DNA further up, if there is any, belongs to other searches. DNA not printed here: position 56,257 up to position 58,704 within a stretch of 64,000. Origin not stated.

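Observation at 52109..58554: Candidate surface-protein O-glycosylation locus: Pro/Thr-rich substrates next to a PMT/ArnT-like GT-C enzyme, a DUF2298 YYY protein and a Glf-like flavoenzyme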

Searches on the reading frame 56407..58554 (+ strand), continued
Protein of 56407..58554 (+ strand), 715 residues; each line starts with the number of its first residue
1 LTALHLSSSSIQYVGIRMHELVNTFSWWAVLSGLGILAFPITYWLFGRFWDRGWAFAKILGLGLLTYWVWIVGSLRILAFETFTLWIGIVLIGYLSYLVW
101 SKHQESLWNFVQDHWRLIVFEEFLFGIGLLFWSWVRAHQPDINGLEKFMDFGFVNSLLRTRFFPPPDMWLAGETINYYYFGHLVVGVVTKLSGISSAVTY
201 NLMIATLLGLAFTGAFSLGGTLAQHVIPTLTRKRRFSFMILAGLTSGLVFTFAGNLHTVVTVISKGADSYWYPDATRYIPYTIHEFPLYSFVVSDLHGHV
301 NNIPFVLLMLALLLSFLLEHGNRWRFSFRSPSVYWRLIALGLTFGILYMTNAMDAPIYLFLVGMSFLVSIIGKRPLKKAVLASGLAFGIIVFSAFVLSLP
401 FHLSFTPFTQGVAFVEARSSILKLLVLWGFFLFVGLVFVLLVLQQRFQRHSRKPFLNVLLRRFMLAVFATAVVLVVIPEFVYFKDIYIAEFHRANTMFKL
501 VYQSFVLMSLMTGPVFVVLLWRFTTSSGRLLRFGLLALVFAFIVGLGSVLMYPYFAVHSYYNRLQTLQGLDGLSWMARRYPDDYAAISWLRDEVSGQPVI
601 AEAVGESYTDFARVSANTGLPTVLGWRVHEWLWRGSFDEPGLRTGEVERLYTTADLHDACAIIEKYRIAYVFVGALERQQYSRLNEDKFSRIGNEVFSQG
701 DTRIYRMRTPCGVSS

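Call 51: search_solved_structures(query=A1, max_evalue=10, show_alignments=5)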
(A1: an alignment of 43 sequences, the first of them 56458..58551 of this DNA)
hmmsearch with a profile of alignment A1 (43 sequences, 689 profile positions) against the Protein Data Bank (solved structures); distinct sequences matched with E-value up to 10: 2.
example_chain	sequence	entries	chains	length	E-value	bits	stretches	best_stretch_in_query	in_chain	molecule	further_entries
1wg1_A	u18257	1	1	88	0.33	12.5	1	626-677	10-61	KIAA1579 protein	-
4pf1_A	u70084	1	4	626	2.4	9.7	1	557-618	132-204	Peptidase S15/CocE/NonD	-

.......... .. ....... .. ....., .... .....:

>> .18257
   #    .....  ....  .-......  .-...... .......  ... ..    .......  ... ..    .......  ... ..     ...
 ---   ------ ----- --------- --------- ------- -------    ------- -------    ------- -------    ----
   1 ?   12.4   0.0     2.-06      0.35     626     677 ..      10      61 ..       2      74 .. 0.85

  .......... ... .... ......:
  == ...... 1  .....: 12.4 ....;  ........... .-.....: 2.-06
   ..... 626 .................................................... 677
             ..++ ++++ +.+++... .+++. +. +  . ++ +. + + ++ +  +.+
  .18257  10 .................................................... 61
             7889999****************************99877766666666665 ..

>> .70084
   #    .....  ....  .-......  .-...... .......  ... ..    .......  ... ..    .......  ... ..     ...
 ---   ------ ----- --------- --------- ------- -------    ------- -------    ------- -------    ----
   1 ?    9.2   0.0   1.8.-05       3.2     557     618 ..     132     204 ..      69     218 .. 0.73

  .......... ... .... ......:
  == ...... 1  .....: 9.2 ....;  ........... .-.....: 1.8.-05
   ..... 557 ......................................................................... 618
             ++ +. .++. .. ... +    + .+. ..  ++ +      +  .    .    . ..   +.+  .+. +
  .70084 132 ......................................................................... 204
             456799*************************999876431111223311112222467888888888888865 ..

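Call 63: search_dna_similar(query=window:56458-58551:+, collection=plasmids, mode=protein, max_evalue=0.001, max_rows=20)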
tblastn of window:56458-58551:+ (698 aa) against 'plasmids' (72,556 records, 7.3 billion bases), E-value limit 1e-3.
Records with a match: 2; places in all: 2; records where one place covers at least 80% of the query: 1.
Best place of each record, by identity: <60% 2.
By first word of the organism name: Pseudobutyrivibrio 1; Halarchaeum 1.
By predicted mobility (MOB-suite, as given by PLSDB): non-mobilizable 2.
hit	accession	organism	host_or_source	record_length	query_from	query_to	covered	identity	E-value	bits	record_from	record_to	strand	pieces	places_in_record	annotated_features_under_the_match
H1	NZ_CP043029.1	Pseudobutyrivibrio xylanivorans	Bovine,rumen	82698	3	685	98%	31.0%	1e-70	258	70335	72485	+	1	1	DUF2298 domain-containing protein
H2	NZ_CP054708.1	Halarchaeum sp. CBA1220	solar salt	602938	462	668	30%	32.7%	8e-13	80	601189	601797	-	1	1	none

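Call 64: get_annotated_region(hit=H1, flank=12000)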
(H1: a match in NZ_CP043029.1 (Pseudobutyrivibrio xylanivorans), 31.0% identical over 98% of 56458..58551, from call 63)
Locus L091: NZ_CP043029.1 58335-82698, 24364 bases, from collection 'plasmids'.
description: Pseudobutyrivibrio xylanivorans strain MA3014 plasmid pNP95, complete sequence
organism: Pseudobutyrivibrio xylanivorans (NCBI taxid 185007)
taxonomy: Bacteria; Bacillota; Clostridia; Lachnospirales; Lachnospiraceae; Pseudobutyrivibrio; Pseudobutyrivibrio xylanivorans
host: -; source: Bovine,rumen; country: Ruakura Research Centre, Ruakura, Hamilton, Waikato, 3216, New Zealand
typing (MOB-suite, as given by PLSDB): non-mobilizable
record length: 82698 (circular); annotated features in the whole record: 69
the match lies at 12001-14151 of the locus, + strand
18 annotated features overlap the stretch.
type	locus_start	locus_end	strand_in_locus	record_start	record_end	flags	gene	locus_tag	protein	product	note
CDS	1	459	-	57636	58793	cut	wecB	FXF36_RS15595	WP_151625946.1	UDP-N-acetylglucosamine 2-epimerase (non-hydrolyzing)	GO:0009103 - lipopolysaccharide biosynthetic process [Evidence IEA]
CDS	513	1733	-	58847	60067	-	-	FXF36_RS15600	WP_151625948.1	NAD-dependent epimerase/dehydratase family protein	-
CDS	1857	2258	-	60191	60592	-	-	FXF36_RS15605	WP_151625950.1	DUF6548 family protein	-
CDS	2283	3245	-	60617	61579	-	-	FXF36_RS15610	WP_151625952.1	glycosyltransferase family 2 protein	-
CDS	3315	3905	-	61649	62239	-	-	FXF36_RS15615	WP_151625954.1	hypothetical protein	-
CDS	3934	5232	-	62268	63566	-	-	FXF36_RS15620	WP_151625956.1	DegT/DnrJ/EryC1/StrS family aminotransferase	-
CDS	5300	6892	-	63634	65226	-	-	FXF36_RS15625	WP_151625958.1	glucosyltransferase domain-containing protein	-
CDS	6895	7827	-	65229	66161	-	-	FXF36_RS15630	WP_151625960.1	glycosyltransferase family 2 protein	-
CDS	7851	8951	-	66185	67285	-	-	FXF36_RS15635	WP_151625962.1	hypothetical protein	-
CDS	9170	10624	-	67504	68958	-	-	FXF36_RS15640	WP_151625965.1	O-antigen ligase family protein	-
CDS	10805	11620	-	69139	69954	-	-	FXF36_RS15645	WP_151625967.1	hypothetical protein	-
CDS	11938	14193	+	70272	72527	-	-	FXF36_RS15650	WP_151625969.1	DUF2298 domain-containing protein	-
CDS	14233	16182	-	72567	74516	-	-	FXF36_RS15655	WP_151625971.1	nucleoside-diphosphate sugar epimerase/dehydratase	GO:0000271 - polysaccharide biosynthetic process [Evidence IEA]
CDS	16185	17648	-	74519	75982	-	-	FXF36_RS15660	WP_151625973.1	hypothetical protein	-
CDS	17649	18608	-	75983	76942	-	-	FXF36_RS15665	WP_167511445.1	hypothetical protein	-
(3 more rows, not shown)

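Call 65: get_annotated_region(hit=H2, flank=12000)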
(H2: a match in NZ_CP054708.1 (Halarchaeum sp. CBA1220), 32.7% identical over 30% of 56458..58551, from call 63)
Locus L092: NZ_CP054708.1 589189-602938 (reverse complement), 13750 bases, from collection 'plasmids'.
description: Halarchaeum sp. CBA1220 plasmid pCBA1220-01, complete sequence
organism: Halarchaeum sp. CBA1220 (NCBI taxid 1853682)
taxonomy: Archaea; Euryarchaeota; Halobacteria; Halobacteriales; Halobacteriaceae; Halarchaeum; Halarchaeum sp. CBA1220
host: -; source: solar salt; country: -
typing (MOB-suite, as given by PLSDB): non-mobilizable
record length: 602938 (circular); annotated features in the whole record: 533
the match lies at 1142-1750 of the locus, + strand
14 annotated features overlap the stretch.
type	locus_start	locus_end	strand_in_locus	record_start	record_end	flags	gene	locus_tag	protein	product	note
CDS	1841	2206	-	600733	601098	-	-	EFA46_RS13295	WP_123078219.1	hypothetical protein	-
CDS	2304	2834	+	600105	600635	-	msrA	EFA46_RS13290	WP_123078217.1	peptide-methionine (S)-S-oxide reductase MsrA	GO:0030091 - protein repair [Evidence IEA]; GO:0006979 - response to oxidative stress [Evidence IEA]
CDS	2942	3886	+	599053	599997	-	-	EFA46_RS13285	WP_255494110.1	M48 family metalloprotease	GO:0006508 - proteolysis [Evidence IEA]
CDS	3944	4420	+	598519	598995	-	-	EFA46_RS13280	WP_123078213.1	universal stress protein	-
CDS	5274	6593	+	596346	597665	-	-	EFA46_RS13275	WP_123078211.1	orc1/cdc6 family replication initiation protein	-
CDS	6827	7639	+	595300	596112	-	-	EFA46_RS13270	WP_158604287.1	NmrA family NAD(P)-binding protein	-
CDS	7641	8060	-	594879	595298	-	-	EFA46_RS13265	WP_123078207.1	CopG family ribbon-helix-helix protein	-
CDS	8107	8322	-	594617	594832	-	-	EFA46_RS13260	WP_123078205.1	hypothetical protein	-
CDS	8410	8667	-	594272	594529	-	-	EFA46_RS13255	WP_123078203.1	hypothetical protein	-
CDS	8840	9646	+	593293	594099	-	-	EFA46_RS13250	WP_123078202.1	aldo/keto reductase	-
CDS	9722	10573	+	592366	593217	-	-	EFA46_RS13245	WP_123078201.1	translation initiation factor eIF-2B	-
CDS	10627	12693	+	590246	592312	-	-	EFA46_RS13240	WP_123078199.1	alpha-amylase family glycosyl hydrolase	GO:0005975 - carbohydrate metabolic process [Evidence IEA]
CDS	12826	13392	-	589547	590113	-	-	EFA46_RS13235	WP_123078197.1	GNAT family N-acetyltransferase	-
CDS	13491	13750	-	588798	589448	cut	-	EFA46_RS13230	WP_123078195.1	polysaccharide deacetylase family protein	-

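Call 66: find_homologous_proteins(query=L091:11938-14190:+, max_evalue=1e-10)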
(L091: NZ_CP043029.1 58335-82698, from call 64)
Query L091:11938-14190:+ (751 aa): 1768 proteins with E <= 1e-10 among 8000 candidates; the best 120 are listed.
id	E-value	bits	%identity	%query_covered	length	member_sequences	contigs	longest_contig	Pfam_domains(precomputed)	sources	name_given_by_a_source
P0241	0.0e+0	1710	100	100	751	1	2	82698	PF10060.16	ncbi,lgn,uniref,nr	ncbi:DUF2298 domain-containing protein [Pseudobutyrivibrio xylanivorans]|uniref:Chlor_Arch_YYY domai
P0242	1.6e-290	984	60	98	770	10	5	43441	PF10060.16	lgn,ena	-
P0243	2.6e-279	947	58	98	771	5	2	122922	PF10060.16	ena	-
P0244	1.5e-278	944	58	98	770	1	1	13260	PF10060.16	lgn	-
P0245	2.4e-276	937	58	98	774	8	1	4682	PF10060.16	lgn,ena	-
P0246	2.5e-274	930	56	99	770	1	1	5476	PF10060.16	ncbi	-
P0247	2.6e-252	858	61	82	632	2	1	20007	PF10060.16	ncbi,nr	ncbi:MAG: hypothetical protein IKW81_10125, partial [Pseudobutyrivibrio sp.]|nr:hypothetical protein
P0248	2.5e-242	825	51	99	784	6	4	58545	PF10060.16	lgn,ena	-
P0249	5.5e-164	566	41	95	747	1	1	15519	PF10060.16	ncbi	-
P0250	1.1e-163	565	39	100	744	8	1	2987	PF10060.16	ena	-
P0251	4.4e-163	563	40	99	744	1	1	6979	PF10060.16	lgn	-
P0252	6.2e-163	562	38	98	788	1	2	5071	PF10060.16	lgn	-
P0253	7.0e-163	562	39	98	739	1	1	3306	PF10060.16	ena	-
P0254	8.9e-163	562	40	99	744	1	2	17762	PF10060.16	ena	-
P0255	1.4e-162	561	40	99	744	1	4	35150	PF10060.16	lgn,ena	-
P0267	4.7e-162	559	40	99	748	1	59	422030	PF10060.16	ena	-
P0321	1.2e-158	548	39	98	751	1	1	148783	PF10060.16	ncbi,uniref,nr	ncbi:DUF2298 domain-containing protein [Blautia sp. MSJ-19]|uniref:DUF2298 domain-containing protein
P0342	7.4e-156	539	39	98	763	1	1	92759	PF10060.16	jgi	-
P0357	2.8e-155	537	38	96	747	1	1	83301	PF10060.16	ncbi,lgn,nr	ncbi:MAG: DUF2298 domain-containing protein [Eubacteriales bacterium]|nr:DUF2298 domain-containing p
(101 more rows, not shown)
